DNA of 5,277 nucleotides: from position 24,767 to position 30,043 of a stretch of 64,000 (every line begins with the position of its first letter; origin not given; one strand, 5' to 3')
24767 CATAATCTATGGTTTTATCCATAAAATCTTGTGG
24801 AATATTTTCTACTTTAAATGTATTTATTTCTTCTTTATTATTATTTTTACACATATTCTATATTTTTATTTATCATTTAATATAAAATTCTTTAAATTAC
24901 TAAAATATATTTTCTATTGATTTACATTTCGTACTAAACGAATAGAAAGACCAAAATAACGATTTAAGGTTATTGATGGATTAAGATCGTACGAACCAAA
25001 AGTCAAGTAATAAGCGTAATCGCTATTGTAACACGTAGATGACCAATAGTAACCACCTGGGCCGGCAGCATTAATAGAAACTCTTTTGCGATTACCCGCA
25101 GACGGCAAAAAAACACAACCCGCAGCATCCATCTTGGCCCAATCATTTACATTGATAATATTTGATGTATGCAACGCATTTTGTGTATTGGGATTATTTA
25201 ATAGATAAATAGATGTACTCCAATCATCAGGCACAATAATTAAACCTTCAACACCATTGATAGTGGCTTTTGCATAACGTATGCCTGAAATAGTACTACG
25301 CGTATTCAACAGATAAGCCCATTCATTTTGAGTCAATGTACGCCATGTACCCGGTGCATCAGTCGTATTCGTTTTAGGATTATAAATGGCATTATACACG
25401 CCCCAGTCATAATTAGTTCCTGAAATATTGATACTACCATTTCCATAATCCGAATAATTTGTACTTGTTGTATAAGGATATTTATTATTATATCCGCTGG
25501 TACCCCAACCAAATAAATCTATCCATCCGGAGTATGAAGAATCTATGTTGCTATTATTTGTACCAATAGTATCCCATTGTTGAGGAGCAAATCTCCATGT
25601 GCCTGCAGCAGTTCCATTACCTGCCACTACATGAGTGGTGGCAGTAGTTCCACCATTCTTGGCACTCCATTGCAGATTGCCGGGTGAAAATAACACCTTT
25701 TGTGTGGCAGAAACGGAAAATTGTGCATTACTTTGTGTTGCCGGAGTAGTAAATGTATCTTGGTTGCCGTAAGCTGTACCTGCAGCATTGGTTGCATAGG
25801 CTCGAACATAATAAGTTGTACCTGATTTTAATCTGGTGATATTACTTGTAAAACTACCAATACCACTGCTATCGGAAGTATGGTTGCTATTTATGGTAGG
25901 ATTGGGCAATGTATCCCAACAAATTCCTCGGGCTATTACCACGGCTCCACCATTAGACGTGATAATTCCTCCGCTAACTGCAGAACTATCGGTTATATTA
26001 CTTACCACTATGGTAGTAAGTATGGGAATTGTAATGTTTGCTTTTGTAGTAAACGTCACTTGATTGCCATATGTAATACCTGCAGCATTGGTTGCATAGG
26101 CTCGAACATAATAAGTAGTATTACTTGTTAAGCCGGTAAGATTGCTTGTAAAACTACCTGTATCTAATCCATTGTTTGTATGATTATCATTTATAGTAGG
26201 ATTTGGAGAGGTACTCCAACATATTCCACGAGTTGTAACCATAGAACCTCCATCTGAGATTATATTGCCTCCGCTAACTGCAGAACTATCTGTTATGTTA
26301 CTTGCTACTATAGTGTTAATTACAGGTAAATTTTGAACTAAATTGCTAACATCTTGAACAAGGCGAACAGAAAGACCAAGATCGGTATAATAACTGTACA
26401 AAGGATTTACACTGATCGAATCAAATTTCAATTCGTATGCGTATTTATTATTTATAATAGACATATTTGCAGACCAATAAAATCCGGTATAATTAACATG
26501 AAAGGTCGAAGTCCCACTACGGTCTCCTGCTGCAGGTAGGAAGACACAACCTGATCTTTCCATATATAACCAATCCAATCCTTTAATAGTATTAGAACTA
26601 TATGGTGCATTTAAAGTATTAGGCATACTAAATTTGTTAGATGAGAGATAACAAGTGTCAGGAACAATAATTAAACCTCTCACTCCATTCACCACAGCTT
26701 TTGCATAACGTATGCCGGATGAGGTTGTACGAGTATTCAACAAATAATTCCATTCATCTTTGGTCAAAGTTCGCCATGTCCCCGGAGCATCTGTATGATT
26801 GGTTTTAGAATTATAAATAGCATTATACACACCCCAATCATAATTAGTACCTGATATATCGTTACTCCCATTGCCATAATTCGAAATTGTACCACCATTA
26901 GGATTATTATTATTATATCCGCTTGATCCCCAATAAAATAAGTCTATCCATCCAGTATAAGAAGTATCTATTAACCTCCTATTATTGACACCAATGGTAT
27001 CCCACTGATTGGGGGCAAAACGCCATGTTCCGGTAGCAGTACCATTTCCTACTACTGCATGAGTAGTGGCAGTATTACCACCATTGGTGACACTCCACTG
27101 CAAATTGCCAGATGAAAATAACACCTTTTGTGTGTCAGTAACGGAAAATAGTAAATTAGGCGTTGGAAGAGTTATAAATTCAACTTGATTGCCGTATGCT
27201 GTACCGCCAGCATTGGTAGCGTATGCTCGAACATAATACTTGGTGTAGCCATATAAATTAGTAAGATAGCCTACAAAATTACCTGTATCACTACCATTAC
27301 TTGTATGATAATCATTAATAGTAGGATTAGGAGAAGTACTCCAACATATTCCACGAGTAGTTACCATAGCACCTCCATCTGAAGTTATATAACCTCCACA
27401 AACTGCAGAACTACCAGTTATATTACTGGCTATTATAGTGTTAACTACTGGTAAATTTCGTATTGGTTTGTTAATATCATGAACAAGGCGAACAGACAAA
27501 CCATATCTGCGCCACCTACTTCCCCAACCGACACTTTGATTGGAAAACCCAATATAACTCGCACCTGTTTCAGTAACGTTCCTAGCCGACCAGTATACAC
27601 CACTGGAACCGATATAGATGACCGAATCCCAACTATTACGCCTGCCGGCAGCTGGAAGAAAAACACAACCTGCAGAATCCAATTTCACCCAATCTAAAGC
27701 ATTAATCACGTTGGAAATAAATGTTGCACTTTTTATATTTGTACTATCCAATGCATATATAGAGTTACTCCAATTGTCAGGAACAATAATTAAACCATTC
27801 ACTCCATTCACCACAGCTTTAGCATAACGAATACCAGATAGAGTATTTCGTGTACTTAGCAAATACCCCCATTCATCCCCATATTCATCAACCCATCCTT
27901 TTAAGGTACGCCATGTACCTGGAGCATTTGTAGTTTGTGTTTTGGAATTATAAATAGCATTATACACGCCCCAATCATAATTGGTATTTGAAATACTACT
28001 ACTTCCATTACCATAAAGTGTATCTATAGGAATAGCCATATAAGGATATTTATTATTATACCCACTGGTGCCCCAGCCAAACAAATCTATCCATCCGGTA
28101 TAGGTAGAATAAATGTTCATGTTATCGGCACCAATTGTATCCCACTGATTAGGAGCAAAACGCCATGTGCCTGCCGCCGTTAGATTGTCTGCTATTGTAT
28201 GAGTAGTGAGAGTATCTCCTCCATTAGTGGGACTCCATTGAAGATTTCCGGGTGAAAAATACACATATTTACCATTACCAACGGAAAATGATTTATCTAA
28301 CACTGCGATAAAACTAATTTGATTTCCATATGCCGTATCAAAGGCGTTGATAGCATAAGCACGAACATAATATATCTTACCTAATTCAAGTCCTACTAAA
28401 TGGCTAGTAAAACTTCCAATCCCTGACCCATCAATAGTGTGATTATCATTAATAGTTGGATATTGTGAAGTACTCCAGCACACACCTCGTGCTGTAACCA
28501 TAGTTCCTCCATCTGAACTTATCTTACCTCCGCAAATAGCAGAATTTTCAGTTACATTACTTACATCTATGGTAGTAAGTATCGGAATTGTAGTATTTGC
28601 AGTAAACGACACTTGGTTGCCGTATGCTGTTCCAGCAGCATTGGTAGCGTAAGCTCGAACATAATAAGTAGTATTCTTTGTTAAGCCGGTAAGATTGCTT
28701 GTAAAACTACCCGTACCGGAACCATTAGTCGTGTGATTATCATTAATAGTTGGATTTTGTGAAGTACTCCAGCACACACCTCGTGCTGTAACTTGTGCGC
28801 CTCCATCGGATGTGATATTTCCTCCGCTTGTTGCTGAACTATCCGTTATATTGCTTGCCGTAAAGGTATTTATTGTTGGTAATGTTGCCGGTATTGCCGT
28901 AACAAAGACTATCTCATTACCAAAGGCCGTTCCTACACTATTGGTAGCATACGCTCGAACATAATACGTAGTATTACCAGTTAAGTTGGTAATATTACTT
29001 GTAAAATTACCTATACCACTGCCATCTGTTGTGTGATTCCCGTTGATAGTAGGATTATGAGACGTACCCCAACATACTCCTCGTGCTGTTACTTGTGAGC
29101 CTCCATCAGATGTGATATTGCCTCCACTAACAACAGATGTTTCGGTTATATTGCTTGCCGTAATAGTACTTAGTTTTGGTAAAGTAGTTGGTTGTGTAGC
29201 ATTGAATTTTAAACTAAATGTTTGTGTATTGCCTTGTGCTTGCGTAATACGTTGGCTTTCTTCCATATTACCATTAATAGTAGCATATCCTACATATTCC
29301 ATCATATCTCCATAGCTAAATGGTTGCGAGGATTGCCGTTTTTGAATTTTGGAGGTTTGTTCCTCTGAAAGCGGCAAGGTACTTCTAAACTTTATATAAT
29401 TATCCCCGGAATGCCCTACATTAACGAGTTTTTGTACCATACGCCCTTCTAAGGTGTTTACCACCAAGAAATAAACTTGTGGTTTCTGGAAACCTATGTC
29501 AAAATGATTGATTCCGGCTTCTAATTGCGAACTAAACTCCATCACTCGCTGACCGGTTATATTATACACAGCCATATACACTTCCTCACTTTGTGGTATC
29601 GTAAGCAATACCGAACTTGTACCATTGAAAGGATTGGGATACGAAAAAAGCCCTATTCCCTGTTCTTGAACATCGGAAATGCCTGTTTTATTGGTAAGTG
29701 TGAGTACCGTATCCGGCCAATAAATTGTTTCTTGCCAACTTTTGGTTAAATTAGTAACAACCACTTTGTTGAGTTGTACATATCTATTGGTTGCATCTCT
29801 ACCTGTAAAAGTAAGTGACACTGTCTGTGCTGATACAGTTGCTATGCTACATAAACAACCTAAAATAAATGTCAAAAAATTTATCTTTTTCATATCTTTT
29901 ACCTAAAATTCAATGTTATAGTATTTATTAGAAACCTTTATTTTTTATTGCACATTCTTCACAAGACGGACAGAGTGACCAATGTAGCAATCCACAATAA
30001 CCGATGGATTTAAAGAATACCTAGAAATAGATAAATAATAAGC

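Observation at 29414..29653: T9SS C-terminal sorting-domain look-alike placed at the N-terminus of two giant surface proteins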

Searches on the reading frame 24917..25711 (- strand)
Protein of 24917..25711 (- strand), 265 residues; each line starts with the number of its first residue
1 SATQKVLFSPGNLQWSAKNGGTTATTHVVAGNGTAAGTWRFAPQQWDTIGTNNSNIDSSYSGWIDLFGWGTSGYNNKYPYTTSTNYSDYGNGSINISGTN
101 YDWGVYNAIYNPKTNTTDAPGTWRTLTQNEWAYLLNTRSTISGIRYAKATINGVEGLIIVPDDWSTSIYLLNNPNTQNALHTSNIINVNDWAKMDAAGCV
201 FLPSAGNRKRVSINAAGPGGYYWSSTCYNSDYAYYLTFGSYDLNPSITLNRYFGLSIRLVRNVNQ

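Call 77: search_solved_structures(query=window:24917-25711:-, max_evalue=1)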
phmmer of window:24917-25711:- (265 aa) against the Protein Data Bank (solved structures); distinct sequences matched with E-value up to 1: 0.

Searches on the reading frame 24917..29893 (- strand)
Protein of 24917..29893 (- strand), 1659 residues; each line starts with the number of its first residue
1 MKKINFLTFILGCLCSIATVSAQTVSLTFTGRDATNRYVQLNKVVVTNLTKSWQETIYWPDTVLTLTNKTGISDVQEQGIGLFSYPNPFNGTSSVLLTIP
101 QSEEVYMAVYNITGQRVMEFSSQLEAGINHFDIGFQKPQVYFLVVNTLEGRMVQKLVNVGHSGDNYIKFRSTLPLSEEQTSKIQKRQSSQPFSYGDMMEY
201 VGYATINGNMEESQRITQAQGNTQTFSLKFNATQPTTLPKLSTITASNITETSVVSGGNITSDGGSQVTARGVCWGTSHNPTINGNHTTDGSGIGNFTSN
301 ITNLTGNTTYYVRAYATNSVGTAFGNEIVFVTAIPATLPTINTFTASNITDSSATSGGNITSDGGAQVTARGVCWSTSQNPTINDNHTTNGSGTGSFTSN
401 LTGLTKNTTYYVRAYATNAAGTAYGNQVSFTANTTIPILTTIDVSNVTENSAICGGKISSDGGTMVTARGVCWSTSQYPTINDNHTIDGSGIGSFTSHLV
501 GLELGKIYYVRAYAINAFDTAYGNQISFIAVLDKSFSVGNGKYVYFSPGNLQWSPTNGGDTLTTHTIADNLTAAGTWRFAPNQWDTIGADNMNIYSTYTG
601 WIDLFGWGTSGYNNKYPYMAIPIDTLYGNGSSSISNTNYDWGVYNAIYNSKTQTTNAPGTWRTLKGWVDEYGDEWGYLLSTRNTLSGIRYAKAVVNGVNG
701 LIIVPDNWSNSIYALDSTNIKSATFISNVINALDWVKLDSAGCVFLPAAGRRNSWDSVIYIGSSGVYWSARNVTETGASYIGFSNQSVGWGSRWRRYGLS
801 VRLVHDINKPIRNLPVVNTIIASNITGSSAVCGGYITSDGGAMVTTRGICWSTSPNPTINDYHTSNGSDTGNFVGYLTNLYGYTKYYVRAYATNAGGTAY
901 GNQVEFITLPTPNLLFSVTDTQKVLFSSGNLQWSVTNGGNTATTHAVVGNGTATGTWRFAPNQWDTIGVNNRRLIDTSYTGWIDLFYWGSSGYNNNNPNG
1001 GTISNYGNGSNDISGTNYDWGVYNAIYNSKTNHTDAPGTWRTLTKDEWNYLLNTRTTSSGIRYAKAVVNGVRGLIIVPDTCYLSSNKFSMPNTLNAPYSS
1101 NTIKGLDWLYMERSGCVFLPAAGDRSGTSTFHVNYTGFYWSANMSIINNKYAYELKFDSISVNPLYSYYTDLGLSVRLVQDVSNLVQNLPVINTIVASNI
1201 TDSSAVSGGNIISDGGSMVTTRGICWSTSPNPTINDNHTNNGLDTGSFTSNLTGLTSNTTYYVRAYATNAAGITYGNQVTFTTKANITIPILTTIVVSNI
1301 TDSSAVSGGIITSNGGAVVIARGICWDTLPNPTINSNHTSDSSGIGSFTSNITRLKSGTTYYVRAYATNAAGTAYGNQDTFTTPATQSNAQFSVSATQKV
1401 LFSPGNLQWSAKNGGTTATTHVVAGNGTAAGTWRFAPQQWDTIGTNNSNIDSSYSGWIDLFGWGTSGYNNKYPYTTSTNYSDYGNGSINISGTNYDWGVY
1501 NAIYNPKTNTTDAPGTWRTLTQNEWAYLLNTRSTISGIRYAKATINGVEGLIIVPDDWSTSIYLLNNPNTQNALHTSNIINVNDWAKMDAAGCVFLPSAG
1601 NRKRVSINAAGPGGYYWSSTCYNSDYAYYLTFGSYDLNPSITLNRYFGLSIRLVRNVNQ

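Call 6: search_protein_families(library=pfam, proteins=[window:24917-29893:-], max_evalue=1)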
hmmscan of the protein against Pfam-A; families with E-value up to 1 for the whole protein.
window:24917-29893:- (1659 aa): 8 families
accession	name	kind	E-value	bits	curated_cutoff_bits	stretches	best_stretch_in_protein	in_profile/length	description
PF16974.11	NAR2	-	4.3e-12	46.2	26.6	3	1342-1396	87-139/142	High-affinity nitrate transporter accessory, Ig-like domain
PF00041.27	fn3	-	6e-11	42.8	25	2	345-422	7-74/84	Fibronectin type III domain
PF18962.6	Por_Secre_tail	-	8.5e-07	29.6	27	1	85-157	2-74/75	Secretion system C-terminal sorting domain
PF25059.1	FN3_DSCAM-DSCAML_C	-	4.1e-05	24.3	39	0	1251-1284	48-80/89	DSCAM/DSCAML C-terminal Fn3-like domain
PF16656.11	Pur_ac_phosph_N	-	4.8e-05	24.3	30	2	379-431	43-92/93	Purple acid Phosphatase, N-terminal domain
PF17964.7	Big_10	-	0.024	15.3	22.9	1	1353-1395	47-89/164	Bacterial Ig domain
PF07114.16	TMEM126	-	0.34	10.7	25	0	380-466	14-94/181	Transmembrane protein 126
PF10179.15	NDNF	-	0.48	10.9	27.3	0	401-419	93-111/127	Neuron-derived neurotrophic factor, first Fn(III) domain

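Call 7: search_protein_families(library=ncbifam, proteins=[window:24917-29893:-], max_evalue=1)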
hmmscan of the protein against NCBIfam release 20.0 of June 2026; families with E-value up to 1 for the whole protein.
window:24917-29893:- (1659 aa): 4 families
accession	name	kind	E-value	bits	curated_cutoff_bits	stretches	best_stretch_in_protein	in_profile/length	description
NF049889.1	AlphArabdaseBT0360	equivalog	5.9e-59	200.2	600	6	1189-1286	31-132/639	arabinan endo-1,5-alpha-L-arabinosidase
TIGR02145.1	Fib_succ_major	domain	5.8e-09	36.9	41.65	1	1544-1656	89-176/176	FISUMP domain-containing protein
TIGR04183.1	Por_Secre_tail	domain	1.4e-07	31.4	23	1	85-157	2-70/72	T9SS type A sorting domain-containing protein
NF050003.1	PetP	equivalog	0.062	13.5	65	0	477-494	26-43/60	cytochrome b6f subunit PetP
